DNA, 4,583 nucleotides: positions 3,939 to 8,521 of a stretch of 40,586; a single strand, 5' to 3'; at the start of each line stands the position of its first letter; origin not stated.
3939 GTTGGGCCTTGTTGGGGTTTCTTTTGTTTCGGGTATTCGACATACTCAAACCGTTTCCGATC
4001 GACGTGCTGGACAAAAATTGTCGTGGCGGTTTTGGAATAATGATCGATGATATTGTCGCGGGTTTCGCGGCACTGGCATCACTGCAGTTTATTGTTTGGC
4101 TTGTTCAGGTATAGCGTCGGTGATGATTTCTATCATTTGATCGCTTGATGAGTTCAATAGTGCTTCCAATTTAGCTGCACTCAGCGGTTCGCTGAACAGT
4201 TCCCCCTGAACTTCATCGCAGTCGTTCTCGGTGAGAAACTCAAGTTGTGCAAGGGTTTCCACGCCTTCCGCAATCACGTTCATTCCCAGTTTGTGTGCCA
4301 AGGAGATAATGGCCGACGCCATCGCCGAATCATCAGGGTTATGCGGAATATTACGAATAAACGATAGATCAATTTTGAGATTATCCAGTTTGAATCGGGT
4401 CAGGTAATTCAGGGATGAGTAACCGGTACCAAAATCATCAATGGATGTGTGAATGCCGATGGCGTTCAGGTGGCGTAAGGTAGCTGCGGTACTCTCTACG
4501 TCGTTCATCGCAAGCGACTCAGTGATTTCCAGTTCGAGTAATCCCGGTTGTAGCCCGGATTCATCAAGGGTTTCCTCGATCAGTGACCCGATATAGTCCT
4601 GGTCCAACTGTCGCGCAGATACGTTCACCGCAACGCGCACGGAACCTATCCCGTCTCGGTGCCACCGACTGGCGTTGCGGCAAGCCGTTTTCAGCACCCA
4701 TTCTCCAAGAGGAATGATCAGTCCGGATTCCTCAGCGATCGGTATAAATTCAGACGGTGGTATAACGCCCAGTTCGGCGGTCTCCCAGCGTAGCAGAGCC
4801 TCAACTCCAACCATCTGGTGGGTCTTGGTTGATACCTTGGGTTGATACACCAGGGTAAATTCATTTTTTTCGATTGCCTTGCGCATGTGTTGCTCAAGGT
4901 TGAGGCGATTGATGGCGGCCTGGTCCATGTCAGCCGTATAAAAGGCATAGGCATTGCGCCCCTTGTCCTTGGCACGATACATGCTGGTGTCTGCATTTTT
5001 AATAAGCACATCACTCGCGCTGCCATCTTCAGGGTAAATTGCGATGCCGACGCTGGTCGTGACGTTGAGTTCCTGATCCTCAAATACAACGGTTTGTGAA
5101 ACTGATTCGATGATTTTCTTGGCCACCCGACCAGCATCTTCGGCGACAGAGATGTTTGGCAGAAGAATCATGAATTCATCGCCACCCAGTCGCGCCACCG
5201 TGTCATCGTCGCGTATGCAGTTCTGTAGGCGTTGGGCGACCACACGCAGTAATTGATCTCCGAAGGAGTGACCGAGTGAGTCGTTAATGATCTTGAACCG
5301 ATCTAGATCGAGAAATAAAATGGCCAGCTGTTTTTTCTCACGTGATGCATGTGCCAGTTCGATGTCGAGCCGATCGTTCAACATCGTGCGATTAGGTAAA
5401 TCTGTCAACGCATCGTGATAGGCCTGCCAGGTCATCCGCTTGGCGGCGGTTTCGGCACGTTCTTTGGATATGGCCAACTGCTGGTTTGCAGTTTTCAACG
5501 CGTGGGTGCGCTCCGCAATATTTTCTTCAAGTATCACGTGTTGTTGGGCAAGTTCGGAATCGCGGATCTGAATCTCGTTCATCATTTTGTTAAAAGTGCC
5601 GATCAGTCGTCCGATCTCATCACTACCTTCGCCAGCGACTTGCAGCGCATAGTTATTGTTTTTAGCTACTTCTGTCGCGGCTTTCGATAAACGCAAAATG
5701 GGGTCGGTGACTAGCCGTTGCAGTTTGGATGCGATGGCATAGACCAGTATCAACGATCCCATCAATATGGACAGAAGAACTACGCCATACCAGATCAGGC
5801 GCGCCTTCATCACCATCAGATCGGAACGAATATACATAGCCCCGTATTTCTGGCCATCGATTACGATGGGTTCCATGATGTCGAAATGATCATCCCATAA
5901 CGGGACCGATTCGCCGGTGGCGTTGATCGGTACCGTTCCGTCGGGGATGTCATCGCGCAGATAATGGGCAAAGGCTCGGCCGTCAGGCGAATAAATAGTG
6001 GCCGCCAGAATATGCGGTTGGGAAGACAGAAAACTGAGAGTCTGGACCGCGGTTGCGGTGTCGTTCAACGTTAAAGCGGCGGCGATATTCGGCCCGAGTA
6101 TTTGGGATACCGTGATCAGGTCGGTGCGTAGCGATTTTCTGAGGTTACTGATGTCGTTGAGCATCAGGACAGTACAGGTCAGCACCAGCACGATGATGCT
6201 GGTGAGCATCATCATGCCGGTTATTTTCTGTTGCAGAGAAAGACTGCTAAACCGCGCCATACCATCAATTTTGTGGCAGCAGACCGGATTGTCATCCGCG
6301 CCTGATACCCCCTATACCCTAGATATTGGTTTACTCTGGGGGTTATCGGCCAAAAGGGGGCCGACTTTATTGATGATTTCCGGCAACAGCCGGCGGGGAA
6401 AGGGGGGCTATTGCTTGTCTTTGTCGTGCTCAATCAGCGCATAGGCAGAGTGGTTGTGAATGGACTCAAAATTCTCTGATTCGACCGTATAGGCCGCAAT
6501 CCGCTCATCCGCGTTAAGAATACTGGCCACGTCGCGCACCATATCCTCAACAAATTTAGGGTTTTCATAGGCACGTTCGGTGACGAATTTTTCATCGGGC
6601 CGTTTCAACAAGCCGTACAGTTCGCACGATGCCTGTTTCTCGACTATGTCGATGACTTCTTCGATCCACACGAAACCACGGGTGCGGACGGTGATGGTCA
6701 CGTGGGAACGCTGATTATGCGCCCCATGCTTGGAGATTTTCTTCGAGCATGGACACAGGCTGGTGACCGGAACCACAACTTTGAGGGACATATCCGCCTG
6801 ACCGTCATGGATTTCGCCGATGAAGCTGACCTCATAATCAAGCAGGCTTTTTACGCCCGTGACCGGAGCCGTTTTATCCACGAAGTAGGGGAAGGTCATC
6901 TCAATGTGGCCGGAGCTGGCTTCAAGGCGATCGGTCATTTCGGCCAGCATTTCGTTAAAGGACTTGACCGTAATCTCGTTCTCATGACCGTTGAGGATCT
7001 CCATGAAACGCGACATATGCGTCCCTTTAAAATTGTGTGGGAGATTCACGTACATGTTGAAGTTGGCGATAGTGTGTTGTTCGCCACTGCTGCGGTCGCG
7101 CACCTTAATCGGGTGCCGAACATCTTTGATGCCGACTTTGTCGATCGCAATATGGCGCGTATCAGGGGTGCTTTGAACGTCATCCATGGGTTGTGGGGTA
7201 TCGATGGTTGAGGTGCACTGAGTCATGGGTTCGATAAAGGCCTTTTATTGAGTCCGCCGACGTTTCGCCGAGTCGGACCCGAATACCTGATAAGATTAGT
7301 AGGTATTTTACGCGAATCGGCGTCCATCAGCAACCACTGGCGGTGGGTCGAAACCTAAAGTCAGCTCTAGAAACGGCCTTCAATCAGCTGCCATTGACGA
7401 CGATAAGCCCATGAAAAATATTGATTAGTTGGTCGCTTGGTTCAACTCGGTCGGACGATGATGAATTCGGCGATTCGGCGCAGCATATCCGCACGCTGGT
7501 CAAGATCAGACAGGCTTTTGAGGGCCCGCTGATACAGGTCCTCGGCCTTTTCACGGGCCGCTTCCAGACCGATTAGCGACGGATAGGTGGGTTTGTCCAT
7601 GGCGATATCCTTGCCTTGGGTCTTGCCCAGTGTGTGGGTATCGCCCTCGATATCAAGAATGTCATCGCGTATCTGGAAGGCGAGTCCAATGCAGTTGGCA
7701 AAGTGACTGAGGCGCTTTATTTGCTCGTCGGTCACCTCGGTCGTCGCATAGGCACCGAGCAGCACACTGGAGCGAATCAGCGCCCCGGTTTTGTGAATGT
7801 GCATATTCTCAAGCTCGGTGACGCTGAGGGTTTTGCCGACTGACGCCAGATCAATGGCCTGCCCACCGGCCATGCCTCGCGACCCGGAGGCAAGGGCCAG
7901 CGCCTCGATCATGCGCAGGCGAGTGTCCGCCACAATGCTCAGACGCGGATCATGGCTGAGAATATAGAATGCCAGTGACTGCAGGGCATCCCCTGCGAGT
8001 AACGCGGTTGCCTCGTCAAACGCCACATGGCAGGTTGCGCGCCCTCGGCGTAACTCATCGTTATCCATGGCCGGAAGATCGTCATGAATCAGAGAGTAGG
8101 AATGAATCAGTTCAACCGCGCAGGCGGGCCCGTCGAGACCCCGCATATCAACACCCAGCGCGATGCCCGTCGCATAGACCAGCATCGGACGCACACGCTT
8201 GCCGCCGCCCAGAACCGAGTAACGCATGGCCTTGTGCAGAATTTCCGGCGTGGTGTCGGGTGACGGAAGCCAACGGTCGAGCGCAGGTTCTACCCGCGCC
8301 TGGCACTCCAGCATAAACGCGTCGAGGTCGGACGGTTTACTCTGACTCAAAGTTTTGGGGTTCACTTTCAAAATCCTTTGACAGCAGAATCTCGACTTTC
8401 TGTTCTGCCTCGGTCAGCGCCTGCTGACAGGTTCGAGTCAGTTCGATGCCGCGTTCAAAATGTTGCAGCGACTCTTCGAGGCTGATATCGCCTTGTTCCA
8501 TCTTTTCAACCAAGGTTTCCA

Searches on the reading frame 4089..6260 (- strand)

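Call 72: search_protein_families(library=pfam, proteins=[window:4089-6260:-], max_evalue=0.00001)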
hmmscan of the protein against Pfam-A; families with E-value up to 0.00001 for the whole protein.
window:4089-6260:- (723 aa): 4 families
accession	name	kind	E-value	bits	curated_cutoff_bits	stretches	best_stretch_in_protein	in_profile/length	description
PF00563.25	EAL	-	1.4e-72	244.3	31.3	1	458-692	3-236/236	EAL domain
PF00990.26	GGDEF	-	5.4e-54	182.7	23.8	1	280-436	1-160/161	Diguanylate cyclase, GGDEF domain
PF17152.10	CHASE8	-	3.5e-12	46.9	27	1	40-144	1-101/102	Periplasmic sensor domain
PF00672.30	HAMP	-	6.8e-09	36.4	25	1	182-231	4-52/53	HAMP domain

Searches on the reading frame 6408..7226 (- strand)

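Call 72: search_protein_families(library=pfam, proteins=[window:6408-7226:-], max_evalue=0.00001)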
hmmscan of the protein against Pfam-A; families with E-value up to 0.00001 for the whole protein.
window:6408-7226:- (272 aa): 1 family
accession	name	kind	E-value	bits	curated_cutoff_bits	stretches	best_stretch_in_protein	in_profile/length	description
PF02649.19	GCHY-1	-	1.8e-102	342.8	25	1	14-263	1-260/260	Type I GTP cyclohydrolase folE2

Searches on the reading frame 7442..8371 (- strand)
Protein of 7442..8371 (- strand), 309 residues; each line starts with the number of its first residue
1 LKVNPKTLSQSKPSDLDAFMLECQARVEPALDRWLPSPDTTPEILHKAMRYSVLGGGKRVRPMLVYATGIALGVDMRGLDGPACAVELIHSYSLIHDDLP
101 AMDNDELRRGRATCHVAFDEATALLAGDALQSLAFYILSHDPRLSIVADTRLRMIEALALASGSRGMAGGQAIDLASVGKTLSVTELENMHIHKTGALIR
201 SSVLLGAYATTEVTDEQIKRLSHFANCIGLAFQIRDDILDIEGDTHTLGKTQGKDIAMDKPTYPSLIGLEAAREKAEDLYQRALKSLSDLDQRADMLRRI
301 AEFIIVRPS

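Call 72: search_protein_families(library=pfam, proteins=[window:7442-8371:-], max_evalue=0.00001)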
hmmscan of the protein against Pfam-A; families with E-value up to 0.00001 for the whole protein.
window:7442-8371:- (309 aa): 1 family
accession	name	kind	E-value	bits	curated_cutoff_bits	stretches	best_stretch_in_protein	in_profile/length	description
PF00348.22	polyprenyl_synt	-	1.7e-56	191.7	27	1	43-288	2-242/251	Polyprenyl synthetase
